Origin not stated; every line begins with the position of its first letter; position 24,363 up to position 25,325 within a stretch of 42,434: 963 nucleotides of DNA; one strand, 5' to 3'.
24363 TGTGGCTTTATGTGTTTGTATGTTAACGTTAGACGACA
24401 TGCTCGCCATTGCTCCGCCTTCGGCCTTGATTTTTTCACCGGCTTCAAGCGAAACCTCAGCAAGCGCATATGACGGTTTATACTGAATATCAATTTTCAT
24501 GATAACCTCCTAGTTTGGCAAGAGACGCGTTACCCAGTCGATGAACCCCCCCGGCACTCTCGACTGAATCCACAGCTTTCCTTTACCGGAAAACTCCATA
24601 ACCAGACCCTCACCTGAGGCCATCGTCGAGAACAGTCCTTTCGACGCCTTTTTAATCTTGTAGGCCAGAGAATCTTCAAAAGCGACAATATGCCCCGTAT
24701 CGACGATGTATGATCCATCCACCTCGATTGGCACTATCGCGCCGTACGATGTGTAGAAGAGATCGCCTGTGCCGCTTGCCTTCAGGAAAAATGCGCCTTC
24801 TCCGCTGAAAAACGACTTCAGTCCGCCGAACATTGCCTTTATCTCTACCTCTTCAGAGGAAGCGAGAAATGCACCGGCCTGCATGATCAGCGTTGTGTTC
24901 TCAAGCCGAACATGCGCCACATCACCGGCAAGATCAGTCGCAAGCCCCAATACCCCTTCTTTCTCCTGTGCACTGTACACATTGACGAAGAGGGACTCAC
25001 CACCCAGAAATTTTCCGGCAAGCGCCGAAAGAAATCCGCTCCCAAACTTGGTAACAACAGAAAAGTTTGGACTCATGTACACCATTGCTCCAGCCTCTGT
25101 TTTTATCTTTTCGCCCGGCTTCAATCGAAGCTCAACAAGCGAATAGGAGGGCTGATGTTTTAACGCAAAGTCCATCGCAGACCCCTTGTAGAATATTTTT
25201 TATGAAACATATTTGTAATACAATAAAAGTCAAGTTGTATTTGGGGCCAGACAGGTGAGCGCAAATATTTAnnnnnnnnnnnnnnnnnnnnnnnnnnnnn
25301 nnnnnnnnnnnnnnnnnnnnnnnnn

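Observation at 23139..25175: Three tandem, anciently diverged AIM24/DUF124 paralogs set up for stoichiometric co-translation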

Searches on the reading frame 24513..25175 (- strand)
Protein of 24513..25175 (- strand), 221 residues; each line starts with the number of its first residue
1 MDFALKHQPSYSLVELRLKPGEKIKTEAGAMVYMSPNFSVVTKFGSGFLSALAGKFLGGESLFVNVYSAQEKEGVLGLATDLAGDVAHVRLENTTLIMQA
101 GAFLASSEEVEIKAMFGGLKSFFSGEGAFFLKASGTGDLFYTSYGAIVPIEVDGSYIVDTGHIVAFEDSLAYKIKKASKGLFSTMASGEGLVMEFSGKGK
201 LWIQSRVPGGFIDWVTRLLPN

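Call 3: search_protein_families(library=pfam, proteins=[window:24513-25175:-], max_evalue=0.01)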
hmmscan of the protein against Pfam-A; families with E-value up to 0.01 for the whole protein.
window:24513-25175:- (221 aa): 1 family
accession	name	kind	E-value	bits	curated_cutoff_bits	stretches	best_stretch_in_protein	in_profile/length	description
PF01987.23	AIM24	-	3.8e-64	216.6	25.7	1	4-206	2-205/205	Mitochondrial biogenesis AIM24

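Call 4: search_protein_families(library=ncbifam, proteins=[window:24513-25175:-], max_evalue=0.01)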
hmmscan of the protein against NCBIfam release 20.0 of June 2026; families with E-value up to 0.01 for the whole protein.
window:24513-25175:- (221 aa): 1 family
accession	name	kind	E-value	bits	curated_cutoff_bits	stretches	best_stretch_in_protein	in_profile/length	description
TIGR00266.1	TIGR00266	hypoth_equivalog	2.6e-73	246.3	96.6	1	1-221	1-220/222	TIGR00266 family protein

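Call 17: find_related_loci(query=A1, collection=genome_contigs, flank=8000)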
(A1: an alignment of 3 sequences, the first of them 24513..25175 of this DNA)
Query A1 (221 aa) in genome_contigs; peptide patterns used: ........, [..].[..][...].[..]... (x = any residue, [..] = any of these).
599 stretches matched a pattern (row limit reached: there are more); 543 encode a relative of the query (tblastn E <= 1e-3); the best 80 are kept; 79 distinct loci.
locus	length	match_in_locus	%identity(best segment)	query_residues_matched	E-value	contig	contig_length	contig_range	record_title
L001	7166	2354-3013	75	1-220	8e-110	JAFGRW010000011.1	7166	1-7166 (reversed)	MAG: Spirochaetes bacterium isolate Zod_Metabat.857 k87_865636, whole genome shotgun sequence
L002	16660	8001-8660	74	1-220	2e-108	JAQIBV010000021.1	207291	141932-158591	MAG: Spirochaetes bacterium isolate GH29 k119_493449, whole genome shotgun sequence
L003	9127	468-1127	60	1-221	8e-91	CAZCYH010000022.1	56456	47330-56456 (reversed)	MAG TPA_asm: uncultured Leptospira sp. isolate binchicken_co135_192 genome assembly, contig: NODE_1225_length_56456_cov_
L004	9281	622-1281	59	1-221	4e-90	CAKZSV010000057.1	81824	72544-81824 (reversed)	MAG: uncultured bacterium isolate N1_Bin_METABAT__35_1 genome assembly, contig: c_000000114980, whole genome shotgun seq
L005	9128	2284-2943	60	1-221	9e-88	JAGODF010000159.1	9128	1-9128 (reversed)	MAG: Spirochaetes bacterium isolate Go_SlDig_bin_460 Go_SlDig_23627_length_9128_cov_4.471503, whole genome shotgun seque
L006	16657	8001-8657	59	1-221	4e-85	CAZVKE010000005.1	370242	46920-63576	MAG TPA_asm: uncultured Leptospiraceae bacterium isolate SRP216815_co1_157 genome assembly, contig: NODE_24_length_37024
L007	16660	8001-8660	57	1-221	1e-83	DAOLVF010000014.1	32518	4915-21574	MAG TPA_asm: Spirochaetota bacterium isolate AMR_MDS_4586 NODE_1471_length_32518_cov_31.048363, whole genome shotgun seq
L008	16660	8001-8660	53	1-221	9e-83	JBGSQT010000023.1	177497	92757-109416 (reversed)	MAG: Spirochaetota bacterium isolate JTS-AC34 k141_739125, whole genome shotgun sequence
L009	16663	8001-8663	56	1-221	2e-80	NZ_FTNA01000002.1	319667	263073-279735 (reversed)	Leptospira interrogans strain ATCC 43642, whole genome shotgun sequence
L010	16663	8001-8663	56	1-221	5e-79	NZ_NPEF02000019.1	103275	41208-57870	Leptospira ellisii strain ATI7-C-A5 contig_0019, whole genome shotgun sequence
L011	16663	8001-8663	55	1-221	5e-78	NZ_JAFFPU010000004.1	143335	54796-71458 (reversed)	Leptospira ainlahdjerensis strain 201903070 contig_0017, whole genome shotgun sequence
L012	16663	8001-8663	55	1-221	9e-78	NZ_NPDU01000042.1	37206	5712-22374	Leptospira adleri strain FH2-B-D1 contig_42, whole genome shotgun sequence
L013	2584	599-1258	55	1-220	1e-78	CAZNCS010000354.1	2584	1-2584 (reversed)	MAG TPA_asm: uncultured Leptospira sp. isolate SRP193066_co2_31 genome assembly, contig: NODE_25253_length_2584_cov_4.93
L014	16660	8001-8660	55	1-220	4e-77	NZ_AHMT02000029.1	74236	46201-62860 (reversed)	Leptospira alexanderi serovar Manhao 3 str. L 60 ctg1134731470691, whole genome shotgun sequence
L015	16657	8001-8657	53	1-220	2e-75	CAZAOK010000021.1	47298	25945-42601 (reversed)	MAG TPA_asm: uncultured Leptospiraceae bacterium isolate SRP252850_co1_61 genome assembly, contig: NODE_1096_length_4729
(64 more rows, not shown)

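Call 23: find_homologous_proteins(query=A1, max_evalue=1e-20)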
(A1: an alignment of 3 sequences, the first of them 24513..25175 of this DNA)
Query A1 (3 sequences) (221 aa, profile of the alignment): 7314 proteins with E <= 1e-20 among 8000 candidates; the best 120 are listed.
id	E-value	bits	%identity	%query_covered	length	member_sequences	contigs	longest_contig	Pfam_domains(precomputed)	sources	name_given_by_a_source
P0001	6.9e-117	406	48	100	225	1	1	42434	PF01987.24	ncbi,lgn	-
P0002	2.1e-113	395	44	99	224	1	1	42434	PF01987.24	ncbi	-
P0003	3.1e-111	388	100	100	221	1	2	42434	PF01987.24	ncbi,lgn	ncbi:MAG: TIGR00266 family protein [Spirochaetota bacterium]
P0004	6.0e-109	380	-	-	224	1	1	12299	PF01987.24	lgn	-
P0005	6.9e-105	367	-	-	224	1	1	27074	PF01987.24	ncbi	-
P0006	1.2e-104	366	48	100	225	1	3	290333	PF01987.24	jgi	jgi:uncharacterized protein (TIGR00266 family)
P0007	3.8e-103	362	46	100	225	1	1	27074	PF01987.24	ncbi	-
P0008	8.5e-103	360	43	99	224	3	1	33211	PF01987.24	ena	-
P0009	9.8e-102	357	50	100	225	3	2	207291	PF01987.24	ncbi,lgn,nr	ncbi:MAG: TIGR00266 family protein [Spirochaetes bacterium]|nr:TIGR00266 family protein [Spirochaeto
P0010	1.5e-100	353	46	100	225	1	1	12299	PF01987.24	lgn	-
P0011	1.6e-100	353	-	-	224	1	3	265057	PF01987.24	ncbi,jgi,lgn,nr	ncbi:MAG: TIGR00266 family protein [Spirochaetes bacterium]|jgi:uncharacterized protein (TIGR00266 f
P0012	2.0e-100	353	84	100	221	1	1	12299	PF01987.24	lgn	-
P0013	6.3e-100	351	48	100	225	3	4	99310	PF01987.24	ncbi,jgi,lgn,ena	-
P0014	1.2e-99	350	44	99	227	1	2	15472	PF01987.24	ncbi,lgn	-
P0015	1.2e-99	350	81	100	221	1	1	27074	PF01987.24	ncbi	-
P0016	1.8e-99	350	45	99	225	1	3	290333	PF01987.24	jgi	jgi:uncharacterized protein (TIGR00266 family)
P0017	2.5e-99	349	46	99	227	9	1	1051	PF01987.24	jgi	-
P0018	1.2e-98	347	45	99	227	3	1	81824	PF01987.24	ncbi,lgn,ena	-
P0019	4.1e-98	345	45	99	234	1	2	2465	PF01987.24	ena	-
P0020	8.5e-98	344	44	99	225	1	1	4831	PF01987.24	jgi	jgi:uncharacterized protein (TIGR00266 family)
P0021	9.1e-98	344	44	99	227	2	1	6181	PF01987.24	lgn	-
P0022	1.5e-97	343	48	100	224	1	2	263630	PF01987.24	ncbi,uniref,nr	ncbi:TIGR00266 family protein [Leptospira perolatii]|uniref:TIGR00266 family protein n=1 Tax=Leptosp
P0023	2.2e-97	343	79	100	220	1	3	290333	PF01987.24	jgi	jgi:uncharacterized protein (TIGR00266 family)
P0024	3.9e-97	342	44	99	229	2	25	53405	PF01987.24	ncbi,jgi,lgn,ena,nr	ncbi:MAG TPA: TIGR00266 family protein [Spirochaetota bacterium]|nr:TIGR00266 family protein [Spiroc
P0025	5.0e-97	342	44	97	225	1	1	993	PF01987.24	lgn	-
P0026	6.1e-97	341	44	99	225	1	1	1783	PF01987.24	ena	-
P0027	1.3e-96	340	45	99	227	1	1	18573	PF01987.24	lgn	-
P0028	1.4e-96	340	46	99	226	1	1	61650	PF01987.24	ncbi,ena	-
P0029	1.5e-96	340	45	97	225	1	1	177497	PF01987.24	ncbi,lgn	-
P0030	1.6e-96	340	44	99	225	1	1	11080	PF01987.24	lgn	-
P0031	2.8e-96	339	45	99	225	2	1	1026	PF01987.24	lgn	-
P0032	7.2e-96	338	45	100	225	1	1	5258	PF01987.24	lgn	-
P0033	9.3e-96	337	43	99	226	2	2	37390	PF01987.24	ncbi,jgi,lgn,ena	-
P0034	1.1e-95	337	50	99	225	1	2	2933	PF01987.24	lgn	-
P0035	1.4e-95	337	48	100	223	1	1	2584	PF01987.24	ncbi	-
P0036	3.0e-95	336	44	100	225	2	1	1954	PF01987.24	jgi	jgi:uncharacterized protein (TIGR00266 family)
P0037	3.2e-95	336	47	98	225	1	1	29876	PF01987.24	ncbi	ncbi:MAG: TIGR00266 family protein [Leptospirales bacterium]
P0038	4.1e-95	335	45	99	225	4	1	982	PF01987.24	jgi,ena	-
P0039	5.7e-95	335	46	99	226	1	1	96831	PF01987.24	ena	-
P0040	7.0e-95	334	48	100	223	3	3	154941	PF01987.24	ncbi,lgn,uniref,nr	ncbi:TIGR00266 family protein [Leptospira inadai serovar Lyme str. 10]|uniref:TIGR00266 family prote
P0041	9.8e-95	334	44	99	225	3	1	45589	PF01987.24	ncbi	-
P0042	1.5e-94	333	47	100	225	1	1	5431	PF01987.24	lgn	-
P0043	1.7e-94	333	48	100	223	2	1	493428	PF01987.24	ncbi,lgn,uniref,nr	ncbi:TIGR00266 family protein [Leptospira fluminis]|uniref:TIGR00266 family protein n=1 Tax=Leptospi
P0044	1.7e-94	333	47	100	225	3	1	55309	PF01987.24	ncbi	-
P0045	3.3e-94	332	46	98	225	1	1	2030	PF01987.24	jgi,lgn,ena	-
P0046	9.0e-94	331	47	99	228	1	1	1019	PF01987.24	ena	-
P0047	9.2e-94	331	44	99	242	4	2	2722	PF01987.24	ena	-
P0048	2.0e-93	330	43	100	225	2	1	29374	PF01987.24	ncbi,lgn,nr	ncbi:MAG: TIGR00266 family protein [Spirochaetes bacterium]|nr:MAG: TIGR00266 family protein [Spiroc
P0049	2.2e-93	330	47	100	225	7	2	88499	PF01987.24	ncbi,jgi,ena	-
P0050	2.9e-93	329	45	98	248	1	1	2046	PF01987.24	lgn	-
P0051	6.7e-93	328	47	98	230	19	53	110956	PF01987.24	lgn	-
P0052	8.3e-93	328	66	100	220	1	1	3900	PF01987.24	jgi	jgi:uncharacterized protein (TIGR00266 family)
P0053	1.2e-92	327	42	99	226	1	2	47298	PF01987.24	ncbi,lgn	ncbi:MAG: TIGR00266 family protein [Spirochaetota bacterium]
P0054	1.3e-92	327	45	100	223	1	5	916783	PF01987.24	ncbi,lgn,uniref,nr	ncbi:TIGR00266 family protein [Leptospira wolffii]|uniref:TIGR00266 family protein n=1 Tax=Leptospir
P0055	1.3e-92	327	42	100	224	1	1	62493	PF01987.24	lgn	-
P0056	1.4e-92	327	46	100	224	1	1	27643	PF01987.24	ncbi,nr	ncbi:MAG: TIGR00266 family protein [Leptospira sp.]|nr:TIGR00266 family protein [Leptospira sp.]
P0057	1.5e-92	327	45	100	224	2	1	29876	PF01987.24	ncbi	ncbi:MAG: TIGR00266 family protein [Leptospirales bacterium]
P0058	1.9e-92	326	44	100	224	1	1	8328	PF01987.24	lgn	-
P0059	2.6e-92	326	45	99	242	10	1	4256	PF01987.24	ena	-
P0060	2.7e-92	326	45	99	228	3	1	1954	PF01987.24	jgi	jgi:uncharacterized protein (TIGR00266 family)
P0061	3.0e-92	326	62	100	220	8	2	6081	PF01987.24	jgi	jgi:uncharacterized protein (TIGR00266 family)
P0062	3.1e-92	326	47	100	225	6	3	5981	PF01987.24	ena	-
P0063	3.1e-92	326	45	99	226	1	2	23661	PF01987.24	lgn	-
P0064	3.2e-92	326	45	100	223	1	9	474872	PF01987.24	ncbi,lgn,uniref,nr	ncbi:TIGR00266 family protein [Leptospira wolffii]|uniref:TIGR00266 family protein n=1 Tax=Leptospir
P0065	3.8e-92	326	45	100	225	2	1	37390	PF01987.24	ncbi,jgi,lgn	-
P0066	6.6e-92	325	59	100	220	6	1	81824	PF01987.24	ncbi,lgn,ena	-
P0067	6.7e-92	325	45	100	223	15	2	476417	PF01987.24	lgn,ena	-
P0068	7.4e-92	325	45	97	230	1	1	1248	PF01987.24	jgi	-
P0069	8.3e-92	324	45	100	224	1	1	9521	PF01987.24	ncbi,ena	-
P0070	8.3e-92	324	46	100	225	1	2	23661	PF01987.24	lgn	-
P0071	8.6e-92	324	45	100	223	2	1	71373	PF01987.24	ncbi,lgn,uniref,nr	ncbi:TIGR00266 family protein [Leptospira sarikeiensis]|uniref:TIGR00266 family protein n=1 Tax=Lept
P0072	1.2e-91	324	48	100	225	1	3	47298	PF01987.24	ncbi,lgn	ncbi:MAG: TIGR00266 family protein [Spirochaetota bacterium]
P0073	1.6e-91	323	47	100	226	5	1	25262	PF01987.24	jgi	jgi:uncharacterized protein (TIGR00266 family)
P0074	1.8e-91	323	45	100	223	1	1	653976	PF01987.24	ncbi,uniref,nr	ncbi:TIGR00266 family protein [Leptospira semungkisensis]|uniref:TIGR00266 family protein n=1 Tax=Le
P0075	1.8e-91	323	48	96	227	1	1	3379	PF01987.24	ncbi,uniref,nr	ncbi:TIGR00266 family protein [Leptospira ellisii]|uniref:TIGR00266 family protein n=1 Tax=Leptospir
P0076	1.9e-91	323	46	100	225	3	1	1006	PF01987.24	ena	-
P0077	2.0e-91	323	47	97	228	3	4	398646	PF01987.24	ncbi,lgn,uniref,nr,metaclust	ncbi:TIGR00266 family protein [Leptospira wolffii]|uniref:TIGR00266 family protein n=1 Tax=Leptospir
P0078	2.0e-91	323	45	100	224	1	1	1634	PF01987.24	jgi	jgi:uncharacterized protein (TIGR00266 family)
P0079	2.1e-91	323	50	97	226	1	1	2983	PF01987.24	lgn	-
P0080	2.3e-91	323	44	100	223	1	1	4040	PF01987.24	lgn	-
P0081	2.5e-91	323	45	100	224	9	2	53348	PF01987.24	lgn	-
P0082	2.7e-91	323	47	96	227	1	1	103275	PF01987.24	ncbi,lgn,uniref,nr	ncbi:TIGR00266 family protein [Leptospira ellisii]|uniref:TIGR00266 family protein n=2 Tax=Leptospir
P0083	3.8e-91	322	47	96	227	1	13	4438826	PF01987.24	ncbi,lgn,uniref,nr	ncbi:TIGR00266 family protein [Leptospira noguchii]|uniref:TIGR00266 family protein n=2 Tax=Leptospi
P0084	4.1e-91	322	62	100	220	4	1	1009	PF01987.24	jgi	jgi:uncharacterized protein (TIGR00266 family)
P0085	4.4e-91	322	46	98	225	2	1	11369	PF01987.24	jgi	-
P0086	4.6e-91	322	47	96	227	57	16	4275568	PF01987.24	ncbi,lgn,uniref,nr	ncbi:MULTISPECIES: TIGR00266 family protein [Leptospira]|uniref:TIGR00266 family protein n=2 Tax=Lep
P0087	7.1e-91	321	63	100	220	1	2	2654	PF01987.24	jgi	-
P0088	7.4e-91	321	59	100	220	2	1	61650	PF01987.24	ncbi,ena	-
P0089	8.6e-91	321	43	100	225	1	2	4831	PF01987.24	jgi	jgi:uncharacterized protein (TIGR00266 family)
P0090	1.1e-90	321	44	100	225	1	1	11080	PF01987.24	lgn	-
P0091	1.2e-90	321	46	100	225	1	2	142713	PF01987.24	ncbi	-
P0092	1.3e-90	321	47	97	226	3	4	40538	PF01987.24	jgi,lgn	jgi:uncharacterized protein (TIGR00266 family)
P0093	1.4e-90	320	46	96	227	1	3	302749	PF01987.24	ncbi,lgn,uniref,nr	ncbi:TIGR00266 family protein [Leptospira noguchii]|uniref:TIGR00266 family protein n=2 Tax=Leptospi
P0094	1.8e-90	320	47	97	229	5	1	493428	PF01987.24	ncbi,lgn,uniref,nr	ncbi:TIGR00266 family protein [Leptospira fluminis]|uniref:TIGR00266 family protein n=1 Tax=Leptospi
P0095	1.9e-90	320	53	97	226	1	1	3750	PF01987.24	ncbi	-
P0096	2.0e-90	320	46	96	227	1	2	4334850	PF01987.24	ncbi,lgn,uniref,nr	ncbi:TIGR00266 family protein [Leptospira noguchii]|uniref:TIGR00266 family protein n=1 Tax=Leptospi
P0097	2.2e-90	320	49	95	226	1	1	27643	PF01987.24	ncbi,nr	ncbi:MAG: TIGR00266 family protein [Leptospira sp.]|nr:TIGR00266 family protein [Leptospira sp.]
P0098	2.4e-90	320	47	100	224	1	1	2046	PF01987.24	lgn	-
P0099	2.8e-90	319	46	98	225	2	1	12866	PF01987.24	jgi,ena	-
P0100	4.0e-90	319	44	100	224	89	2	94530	PF01987.24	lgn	-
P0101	8.5e-90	318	62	100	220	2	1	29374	PF01987.24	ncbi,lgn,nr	ncbi:MAG: TIGR00266 family protein [Spirochaetes bacterium]|nr:MAG: TIGR00266 family protein [Spiroc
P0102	9.5e-90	318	45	100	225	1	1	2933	PF01987.24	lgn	-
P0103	9.7e-90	318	48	98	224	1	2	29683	PF01987.24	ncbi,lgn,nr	ncbi:MAG: TIGR00266 family protein [Planctomycetes bacterium]|nr:TIGR00266 family protein [Planctomy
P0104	1.6e-89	317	46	100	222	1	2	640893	PF01987.24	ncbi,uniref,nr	ncbi:TIGR00266 family protein [Leptospira langatensis]|uniref:TIGR00266 family protein n=1 Tax=Lepto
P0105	2.1e-89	317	49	97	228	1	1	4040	PF01987.24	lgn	-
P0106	2.3e-89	316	50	97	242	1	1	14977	PF01987.24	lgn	-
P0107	2.4e-89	316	45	86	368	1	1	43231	PF01987.24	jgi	jgi:uncharacterized protein (TIGR00266 family)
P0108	3.0e-89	316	57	100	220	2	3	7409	PF01987.24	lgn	-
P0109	4.0e-89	316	58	100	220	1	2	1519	PF01987.24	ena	-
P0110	4.2e-89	316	45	100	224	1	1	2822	PF01987.24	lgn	-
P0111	5.1e-89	315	45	100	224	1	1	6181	PF01987.24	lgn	-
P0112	6.6e-89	315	45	98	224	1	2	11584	PF01987.24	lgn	-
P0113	6.7e-89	315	75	100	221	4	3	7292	PF01987.24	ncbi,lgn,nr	ncbi:MAG: TIGR00266 family protein [Spirochaetes bacterium]|nr:TIGR00266 family protein [Spirochaeto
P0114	7.5e-89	315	46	98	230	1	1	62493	PF01987.24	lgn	-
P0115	9.1e-89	314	44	98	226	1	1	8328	PF01987.24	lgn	-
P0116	1.1e-88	314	43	100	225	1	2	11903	PF01987.24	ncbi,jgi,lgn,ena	jgi:uncharacterized protein (TIGR00266 family)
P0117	1.1e-88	314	-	-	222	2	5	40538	PF01987.24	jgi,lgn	jgi:uncharacterized protein (TIGR00266 family)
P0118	1.2e-88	314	46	98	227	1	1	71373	PF01987.24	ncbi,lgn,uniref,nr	ncbi:TIGR00266 family protein [Leptospira sarikeiensis]|uniref:TIGR00266 family protein n=1 Tax=Lept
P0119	1.4e-88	314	43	100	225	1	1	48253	PF01987.24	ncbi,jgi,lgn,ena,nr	ncbi:MAG: TIGR00266 family protein [Spirochaetia bacterium]|nr:TIGR00266 family protein [Spirochaeti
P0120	1.9e-88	313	59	100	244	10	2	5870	PF01987.24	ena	-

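Call 28: search_protein_families(library=pfam, alignment_id=A2, max_evalue=0.0001)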
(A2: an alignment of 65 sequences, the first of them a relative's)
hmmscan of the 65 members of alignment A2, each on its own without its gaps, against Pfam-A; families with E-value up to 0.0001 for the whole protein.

A. member 1, L042:5413-6558:+ (382 aa): 1 family
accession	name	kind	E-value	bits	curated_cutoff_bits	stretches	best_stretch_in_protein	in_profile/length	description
PF01435.24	Peptidase_M48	-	1.2e-32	113.7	20.3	1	169-355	4-184/186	Peptidase family M48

B. families by the number of members that match (of 65 scanned): 91 families (the first 25 are shown)
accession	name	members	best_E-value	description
PF01435.24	Peptidase_M48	14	1.4e-38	Peptidase family M48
PF00171.27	Aldedh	3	1.2e-139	Aldehyde dehydrogenase family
PF13424.12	TPR_12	2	3.7e-43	Tetratricopeptide repeat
PF00515.34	TPR_1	2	5.6e-31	Tetratricopeptide repeat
PF07719.23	TPR_2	2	1e-28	Tetratricopeptide repeat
PF13181.12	TPR_8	2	1.2e-21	Tetratricopeptide repeat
PF13374.12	TPR_10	2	2.7e-21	Tetratricopeptide repeat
PF13176.12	TPR_7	2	2.9e-21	Tetratricopeptide repeat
PF01740.26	STAS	2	1.7e-17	STAS domain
PF13432.12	TPR_16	2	4.2e-12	Tetratricopeptide repeat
PF13428.12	TPR_14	2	4.6e-11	Tetratricopeptide repeat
PF13646.12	HEAT_2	2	7.9e-11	HEAT repeats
PF24885.1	TPR_NPHP3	2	9.3e-11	Nephrocystin-3 TPR domain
PF13174.12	TPR_6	2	3.6e-09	Tetratricopeptide repeat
PF13466.11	STAS_2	2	4e-08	STAS domain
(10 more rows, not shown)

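Call 30: search_protein_families(library=padloc, proteins=[window:24513-25175:-], max_evalue=0.01)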
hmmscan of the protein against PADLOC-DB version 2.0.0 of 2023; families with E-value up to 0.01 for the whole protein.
window:24513-25175:- (221 aa): 0 families

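Call 44: search_protein_representatives(alignment_id=A1)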
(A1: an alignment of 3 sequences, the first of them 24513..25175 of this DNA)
Query: 3 sequences, 226 profile positions. Proteins with E-value up to 0.001 (for the whole library): 5793; up to 1e-10: 2870; up to 1e-30: 491. The best 150 are listed.
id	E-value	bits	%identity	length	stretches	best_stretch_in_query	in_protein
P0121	3.6e-83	294.5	-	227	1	1-224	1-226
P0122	4.4e-82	291.0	-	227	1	1-225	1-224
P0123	1.5e-81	289.2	-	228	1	1-225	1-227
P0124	8.0e-80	283.6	-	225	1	1-223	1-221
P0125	2.8e-79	281.8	-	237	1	1-222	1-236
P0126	5.0e-79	281.0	-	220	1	1-222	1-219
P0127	6.2e-77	274.1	-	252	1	2-225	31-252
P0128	1.6e-74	266.2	-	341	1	2-225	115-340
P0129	1.9e-74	266.0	-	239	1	1-219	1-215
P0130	3.0e-73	262.0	-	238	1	1-222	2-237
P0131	7.5e-73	260.7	-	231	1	1-219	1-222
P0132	1.2e-72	260.0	-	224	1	1-218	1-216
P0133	5.0e-72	258.1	-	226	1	1-224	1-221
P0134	6.2e-72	257.7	-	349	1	1-224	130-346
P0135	8.1e-72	257.4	-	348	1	1-218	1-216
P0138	1.0e-69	250.5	-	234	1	1-218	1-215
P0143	3.0e-68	245.7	-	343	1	4-224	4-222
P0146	1.4e-67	243.5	-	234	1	1-223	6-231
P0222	1.2e-50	188.2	-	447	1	2-222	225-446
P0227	1.2e-49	184.8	-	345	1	10-222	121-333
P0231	2.1e-49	184.0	-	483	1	2-222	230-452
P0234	1.1e-48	181.8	-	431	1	2-218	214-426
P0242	5.2e-48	179.5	-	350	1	3-223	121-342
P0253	1.9e-47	177.7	-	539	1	2-221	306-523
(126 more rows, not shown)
